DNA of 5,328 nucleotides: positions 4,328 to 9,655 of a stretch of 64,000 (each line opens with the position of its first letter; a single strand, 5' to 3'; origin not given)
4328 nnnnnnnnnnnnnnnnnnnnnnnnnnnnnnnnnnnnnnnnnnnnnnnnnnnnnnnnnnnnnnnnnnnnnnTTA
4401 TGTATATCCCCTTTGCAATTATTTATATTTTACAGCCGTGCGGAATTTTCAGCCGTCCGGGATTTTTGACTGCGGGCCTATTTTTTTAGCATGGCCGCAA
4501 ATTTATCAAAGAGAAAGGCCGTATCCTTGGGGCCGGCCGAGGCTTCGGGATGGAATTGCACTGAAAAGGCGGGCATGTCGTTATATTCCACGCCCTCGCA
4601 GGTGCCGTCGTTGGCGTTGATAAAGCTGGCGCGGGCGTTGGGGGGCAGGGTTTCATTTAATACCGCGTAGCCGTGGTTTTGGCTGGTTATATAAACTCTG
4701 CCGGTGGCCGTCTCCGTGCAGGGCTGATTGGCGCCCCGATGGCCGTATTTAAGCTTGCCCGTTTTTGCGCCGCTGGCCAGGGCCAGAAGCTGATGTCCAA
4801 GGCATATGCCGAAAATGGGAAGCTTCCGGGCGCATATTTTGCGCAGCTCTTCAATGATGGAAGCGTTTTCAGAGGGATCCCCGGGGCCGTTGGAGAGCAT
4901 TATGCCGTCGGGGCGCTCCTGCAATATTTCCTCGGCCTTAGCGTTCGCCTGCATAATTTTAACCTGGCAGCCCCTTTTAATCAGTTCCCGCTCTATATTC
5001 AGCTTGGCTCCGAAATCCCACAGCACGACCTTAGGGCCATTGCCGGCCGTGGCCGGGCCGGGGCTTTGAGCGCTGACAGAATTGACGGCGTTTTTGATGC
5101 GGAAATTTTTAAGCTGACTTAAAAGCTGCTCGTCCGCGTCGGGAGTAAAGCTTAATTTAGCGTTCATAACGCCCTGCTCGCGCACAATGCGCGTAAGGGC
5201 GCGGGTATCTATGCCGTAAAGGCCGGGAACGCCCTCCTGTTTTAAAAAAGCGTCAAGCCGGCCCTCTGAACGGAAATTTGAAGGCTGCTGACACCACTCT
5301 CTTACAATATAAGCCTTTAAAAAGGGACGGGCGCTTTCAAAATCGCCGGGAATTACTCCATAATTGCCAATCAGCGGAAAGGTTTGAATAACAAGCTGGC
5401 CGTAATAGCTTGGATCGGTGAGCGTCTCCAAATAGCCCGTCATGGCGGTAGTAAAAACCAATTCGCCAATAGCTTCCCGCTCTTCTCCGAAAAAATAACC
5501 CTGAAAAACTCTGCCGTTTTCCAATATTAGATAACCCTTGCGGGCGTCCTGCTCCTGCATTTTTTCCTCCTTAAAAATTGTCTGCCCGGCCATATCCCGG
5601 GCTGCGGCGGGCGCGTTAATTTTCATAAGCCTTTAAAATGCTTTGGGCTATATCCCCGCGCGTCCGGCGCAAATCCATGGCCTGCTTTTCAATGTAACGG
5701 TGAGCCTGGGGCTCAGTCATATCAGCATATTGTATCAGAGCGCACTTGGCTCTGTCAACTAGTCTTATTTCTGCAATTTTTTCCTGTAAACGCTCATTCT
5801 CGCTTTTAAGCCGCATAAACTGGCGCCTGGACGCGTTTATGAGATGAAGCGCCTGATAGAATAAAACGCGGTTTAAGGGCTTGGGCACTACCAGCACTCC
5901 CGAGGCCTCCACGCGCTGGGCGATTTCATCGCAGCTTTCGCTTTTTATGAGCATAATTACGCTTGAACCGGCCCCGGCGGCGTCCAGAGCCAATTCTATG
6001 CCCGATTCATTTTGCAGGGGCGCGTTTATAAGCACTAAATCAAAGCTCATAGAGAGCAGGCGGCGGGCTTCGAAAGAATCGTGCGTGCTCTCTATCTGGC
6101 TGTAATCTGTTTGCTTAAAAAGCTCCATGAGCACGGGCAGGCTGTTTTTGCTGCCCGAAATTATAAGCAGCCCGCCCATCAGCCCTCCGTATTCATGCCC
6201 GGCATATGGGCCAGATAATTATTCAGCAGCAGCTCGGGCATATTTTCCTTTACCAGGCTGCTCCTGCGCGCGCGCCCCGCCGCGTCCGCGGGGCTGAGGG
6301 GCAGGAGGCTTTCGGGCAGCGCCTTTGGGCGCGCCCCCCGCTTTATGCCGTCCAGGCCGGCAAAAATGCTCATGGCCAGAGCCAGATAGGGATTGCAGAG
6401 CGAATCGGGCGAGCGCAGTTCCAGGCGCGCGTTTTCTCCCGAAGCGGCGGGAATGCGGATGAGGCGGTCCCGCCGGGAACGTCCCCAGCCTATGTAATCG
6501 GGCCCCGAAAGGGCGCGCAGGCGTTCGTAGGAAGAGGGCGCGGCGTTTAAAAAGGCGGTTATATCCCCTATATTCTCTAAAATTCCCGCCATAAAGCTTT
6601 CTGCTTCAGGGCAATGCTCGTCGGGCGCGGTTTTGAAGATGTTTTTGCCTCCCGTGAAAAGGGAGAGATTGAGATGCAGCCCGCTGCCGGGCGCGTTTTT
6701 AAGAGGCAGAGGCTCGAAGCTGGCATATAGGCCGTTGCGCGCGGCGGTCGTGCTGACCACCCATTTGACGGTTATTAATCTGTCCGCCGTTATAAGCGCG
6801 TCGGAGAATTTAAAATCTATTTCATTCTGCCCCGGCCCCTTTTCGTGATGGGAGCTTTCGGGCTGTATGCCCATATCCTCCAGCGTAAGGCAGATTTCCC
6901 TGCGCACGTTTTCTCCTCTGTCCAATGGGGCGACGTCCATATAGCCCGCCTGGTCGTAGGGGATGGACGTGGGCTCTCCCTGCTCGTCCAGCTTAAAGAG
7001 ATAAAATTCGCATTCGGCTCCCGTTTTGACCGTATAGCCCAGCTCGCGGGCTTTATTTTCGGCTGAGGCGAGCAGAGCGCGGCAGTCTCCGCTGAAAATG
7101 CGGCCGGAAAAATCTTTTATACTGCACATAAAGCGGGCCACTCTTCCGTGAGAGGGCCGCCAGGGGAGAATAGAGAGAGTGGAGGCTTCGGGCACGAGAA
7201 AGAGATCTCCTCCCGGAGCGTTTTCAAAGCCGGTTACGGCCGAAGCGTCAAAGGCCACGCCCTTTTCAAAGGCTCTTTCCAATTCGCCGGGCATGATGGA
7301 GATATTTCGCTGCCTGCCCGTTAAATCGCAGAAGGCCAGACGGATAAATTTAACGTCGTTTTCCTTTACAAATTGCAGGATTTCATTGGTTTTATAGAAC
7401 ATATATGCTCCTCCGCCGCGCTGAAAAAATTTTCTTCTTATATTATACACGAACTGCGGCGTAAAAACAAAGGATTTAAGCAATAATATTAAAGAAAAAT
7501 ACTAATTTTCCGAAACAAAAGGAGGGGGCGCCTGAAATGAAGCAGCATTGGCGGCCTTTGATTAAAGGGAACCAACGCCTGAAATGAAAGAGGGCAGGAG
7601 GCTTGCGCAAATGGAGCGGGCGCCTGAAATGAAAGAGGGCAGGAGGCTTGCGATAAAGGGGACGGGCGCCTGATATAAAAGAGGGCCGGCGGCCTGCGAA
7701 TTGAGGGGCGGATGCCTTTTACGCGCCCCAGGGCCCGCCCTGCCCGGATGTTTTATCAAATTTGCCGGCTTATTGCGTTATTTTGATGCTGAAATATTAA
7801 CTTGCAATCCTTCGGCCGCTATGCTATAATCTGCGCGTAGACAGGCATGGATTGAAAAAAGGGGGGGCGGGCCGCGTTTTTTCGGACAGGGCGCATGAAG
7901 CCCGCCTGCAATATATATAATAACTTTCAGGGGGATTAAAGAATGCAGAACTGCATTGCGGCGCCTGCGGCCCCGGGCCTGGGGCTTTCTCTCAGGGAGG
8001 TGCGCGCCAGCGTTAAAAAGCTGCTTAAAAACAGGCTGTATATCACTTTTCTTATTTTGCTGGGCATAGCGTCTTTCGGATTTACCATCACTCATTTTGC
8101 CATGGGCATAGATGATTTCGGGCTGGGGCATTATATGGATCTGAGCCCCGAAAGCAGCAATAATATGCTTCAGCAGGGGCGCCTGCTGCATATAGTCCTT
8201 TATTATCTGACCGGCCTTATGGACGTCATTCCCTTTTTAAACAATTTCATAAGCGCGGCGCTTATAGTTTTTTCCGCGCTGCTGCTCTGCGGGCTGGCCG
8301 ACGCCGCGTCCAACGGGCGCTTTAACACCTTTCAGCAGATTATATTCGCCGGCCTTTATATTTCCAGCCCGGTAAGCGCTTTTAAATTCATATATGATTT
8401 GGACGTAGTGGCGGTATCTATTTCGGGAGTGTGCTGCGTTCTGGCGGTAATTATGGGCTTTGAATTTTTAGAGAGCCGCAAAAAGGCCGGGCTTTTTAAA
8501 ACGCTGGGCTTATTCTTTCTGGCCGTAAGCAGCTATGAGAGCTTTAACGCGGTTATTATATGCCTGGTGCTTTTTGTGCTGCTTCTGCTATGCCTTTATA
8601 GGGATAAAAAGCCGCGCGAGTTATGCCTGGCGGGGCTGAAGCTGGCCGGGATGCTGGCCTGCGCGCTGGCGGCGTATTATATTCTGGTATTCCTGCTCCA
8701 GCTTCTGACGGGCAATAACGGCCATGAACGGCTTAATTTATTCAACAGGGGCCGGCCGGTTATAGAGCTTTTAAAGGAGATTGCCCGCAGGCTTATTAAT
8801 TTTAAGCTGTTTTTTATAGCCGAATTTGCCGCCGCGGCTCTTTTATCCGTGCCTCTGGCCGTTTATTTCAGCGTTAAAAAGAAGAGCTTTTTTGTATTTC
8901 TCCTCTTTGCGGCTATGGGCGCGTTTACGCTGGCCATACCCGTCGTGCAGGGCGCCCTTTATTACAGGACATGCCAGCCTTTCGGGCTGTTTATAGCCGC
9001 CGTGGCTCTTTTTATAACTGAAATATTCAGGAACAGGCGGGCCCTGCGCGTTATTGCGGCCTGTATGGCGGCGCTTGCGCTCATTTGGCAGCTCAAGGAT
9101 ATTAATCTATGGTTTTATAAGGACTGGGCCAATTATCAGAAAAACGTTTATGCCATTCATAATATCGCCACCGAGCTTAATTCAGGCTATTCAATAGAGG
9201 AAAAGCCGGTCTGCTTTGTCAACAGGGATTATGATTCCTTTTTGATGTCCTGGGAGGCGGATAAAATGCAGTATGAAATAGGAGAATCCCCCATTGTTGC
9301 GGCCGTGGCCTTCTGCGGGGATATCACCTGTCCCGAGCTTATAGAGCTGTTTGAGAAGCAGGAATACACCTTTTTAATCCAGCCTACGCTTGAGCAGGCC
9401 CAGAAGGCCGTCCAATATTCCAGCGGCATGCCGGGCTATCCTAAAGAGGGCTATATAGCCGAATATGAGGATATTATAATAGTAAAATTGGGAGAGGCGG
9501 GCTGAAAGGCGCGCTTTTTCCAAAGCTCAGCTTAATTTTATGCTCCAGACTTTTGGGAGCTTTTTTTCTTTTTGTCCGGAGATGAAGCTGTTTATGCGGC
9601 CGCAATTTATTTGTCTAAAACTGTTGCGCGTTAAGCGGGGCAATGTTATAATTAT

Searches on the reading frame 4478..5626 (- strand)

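Call 32: search_protein_families(library=pfam, proteins=[window:4478-5626:-], max_evalue=0.00001)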
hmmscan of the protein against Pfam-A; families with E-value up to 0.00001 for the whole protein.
window:4478-5626:- (382 aa): 3 families
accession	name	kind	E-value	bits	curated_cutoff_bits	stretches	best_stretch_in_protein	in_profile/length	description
PF00117.34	GATase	-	1.6e-51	175.1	22.8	1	202-377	2-188/190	Glutamine amidotransferase class-I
PF00988.28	CPSase_sm_chain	-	2.7e-50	169.9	27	1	33-157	1-125/126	Carbamoyl-phosphate synthase small chain, CPSase domain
PF07722.19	Peptidase_C26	-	1.2e-08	35.5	20.5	0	258-288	95-125/219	Peptidase C26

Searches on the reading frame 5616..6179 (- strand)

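Call 32: search_protein_families(library=pfam, proteins=[window:5616-6179:-], max_evalue=0.00001)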
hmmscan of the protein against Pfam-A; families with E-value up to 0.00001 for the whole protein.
window:5616-6179:- (187 aa): 1 family
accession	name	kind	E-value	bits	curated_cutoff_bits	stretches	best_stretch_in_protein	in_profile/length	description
PF03861.19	ANTAR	-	2.7e-15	56.3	27.3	1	129-182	1-54/54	ANTAR domain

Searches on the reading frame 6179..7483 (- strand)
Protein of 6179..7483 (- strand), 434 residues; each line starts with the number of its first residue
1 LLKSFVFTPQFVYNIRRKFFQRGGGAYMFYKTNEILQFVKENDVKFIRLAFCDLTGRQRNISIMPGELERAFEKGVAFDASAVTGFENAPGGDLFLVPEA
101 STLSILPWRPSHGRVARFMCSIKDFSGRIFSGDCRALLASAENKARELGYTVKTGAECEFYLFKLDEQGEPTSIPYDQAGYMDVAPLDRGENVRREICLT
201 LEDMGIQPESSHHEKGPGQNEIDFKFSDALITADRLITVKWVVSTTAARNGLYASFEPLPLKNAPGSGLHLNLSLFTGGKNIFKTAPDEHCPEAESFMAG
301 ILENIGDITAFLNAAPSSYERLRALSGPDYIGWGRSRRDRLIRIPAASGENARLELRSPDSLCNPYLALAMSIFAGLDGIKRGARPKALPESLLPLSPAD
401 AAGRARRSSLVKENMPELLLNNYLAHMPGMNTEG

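Call 32: search_protein_families(library=pfam, proteins=[window:6179-7483:-], max_evalue=0.00001)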
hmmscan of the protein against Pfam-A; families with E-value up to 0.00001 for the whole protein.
window:6179-7483:- (434 aa): 2 families
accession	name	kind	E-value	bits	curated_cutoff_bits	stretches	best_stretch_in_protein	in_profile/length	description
PF00120.29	Gln-synt_C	-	3.2e-76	257.1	24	1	132-388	2-272/344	Glutamine synthetase, catalytic domain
PF03951.24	Gln-synt_N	-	8.4e-21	73.8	33.4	1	43-124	1-81/82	Glutamine synthetase, beta-Grasp domain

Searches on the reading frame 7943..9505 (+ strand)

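Call 32: search_protein_families(library=pfam, proteins=[window:7943-9505:+], max_evalue=0.00001)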
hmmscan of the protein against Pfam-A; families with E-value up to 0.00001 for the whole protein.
window:7943-9505:+ (520 aa): 1 family
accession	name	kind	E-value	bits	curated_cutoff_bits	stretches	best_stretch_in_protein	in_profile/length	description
PF14264.12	Glucos_trans_II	-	1.5e-20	74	30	1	70-359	23-317/317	Glucosyl transferase GtrII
